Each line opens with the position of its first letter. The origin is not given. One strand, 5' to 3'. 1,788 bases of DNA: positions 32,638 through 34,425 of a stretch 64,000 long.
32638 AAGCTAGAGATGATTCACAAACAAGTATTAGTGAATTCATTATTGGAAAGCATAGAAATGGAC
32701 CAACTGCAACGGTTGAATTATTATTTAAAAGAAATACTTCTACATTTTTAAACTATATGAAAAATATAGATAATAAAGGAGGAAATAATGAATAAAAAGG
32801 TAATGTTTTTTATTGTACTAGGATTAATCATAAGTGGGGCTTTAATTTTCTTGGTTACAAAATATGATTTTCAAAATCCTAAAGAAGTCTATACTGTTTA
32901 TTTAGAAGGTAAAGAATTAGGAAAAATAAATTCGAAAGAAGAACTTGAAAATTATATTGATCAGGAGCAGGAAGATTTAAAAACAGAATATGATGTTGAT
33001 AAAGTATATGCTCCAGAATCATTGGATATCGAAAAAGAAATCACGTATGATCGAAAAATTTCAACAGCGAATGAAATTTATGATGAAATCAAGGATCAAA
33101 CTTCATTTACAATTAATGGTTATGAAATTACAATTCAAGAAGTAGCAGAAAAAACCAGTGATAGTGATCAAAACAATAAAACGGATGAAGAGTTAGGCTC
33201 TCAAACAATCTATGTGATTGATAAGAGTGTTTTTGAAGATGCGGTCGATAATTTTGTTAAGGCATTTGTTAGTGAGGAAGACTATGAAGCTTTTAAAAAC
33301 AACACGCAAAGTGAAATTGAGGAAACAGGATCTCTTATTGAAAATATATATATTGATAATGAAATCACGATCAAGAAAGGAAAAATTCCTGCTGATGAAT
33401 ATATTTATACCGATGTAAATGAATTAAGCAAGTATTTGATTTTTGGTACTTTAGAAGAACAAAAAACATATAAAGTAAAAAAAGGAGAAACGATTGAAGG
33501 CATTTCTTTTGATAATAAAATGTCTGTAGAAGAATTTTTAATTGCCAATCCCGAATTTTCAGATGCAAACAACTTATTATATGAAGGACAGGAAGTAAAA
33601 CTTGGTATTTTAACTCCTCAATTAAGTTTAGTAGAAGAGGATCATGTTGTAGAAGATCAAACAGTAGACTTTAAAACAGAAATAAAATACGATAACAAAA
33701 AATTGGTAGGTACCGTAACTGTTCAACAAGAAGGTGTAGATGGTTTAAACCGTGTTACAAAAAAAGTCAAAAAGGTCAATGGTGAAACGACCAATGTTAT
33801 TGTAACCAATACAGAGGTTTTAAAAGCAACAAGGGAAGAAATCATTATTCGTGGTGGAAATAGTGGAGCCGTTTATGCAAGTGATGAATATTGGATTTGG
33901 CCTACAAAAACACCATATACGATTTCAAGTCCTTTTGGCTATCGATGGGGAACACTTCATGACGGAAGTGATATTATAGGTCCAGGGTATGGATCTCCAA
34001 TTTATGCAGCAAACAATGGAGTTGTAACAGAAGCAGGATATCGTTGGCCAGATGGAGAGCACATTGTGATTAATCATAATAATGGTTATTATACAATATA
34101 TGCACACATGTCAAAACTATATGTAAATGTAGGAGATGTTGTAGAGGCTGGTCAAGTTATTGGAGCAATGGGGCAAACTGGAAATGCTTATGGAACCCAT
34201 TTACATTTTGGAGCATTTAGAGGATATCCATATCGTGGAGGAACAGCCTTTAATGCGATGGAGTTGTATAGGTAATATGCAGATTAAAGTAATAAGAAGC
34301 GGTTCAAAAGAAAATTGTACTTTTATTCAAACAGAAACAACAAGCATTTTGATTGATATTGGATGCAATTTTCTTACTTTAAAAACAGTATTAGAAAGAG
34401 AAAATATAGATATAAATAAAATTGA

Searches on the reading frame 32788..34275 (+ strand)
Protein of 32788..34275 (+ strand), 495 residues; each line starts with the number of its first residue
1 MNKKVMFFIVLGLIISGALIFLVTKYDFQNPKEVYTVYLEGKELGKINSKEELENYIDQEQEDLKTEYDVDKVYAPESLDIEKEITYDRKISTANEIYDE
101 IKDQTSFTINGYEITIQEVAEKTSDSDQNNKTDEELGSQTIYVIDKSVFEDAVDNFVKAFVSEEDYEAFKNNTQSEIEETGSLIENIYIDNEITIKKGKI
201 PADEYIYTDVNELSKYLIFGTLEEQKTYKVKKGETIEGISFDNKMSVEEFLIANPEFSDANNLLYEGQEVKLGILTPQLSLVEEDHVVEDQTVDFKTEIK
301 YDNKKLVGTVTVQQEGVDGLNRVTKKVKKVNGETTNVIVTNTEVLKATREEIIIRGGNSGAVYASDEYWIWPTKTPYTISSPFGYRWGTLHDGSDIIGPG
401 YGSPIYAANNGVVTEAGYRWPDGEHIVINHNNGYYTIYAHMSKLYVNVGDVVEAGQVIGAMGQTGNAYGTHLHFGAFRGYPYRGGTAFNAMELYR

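Call 54: search_protein_families(library=pfam, proteins=[window:32788-34275:+], max_evalue=0.001)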
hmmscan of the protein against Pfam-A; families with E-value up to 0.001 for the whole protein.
window:32788-34275:+ (495 aa): 3 families
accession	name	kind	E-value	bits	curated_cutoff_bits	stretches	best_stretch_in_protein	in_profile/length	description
PF01551.29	Peptidase_M23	-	1.6e-26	92.8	28.7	1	390-476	2-87/96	Peptidase family M23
PF07501.17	G5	-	7.9e-11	42.5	23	1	286-356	3-73/75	G5 domain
PF01476.26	LysM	-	2.5e-07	31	20.9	1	228-272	1-42/43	LysM domain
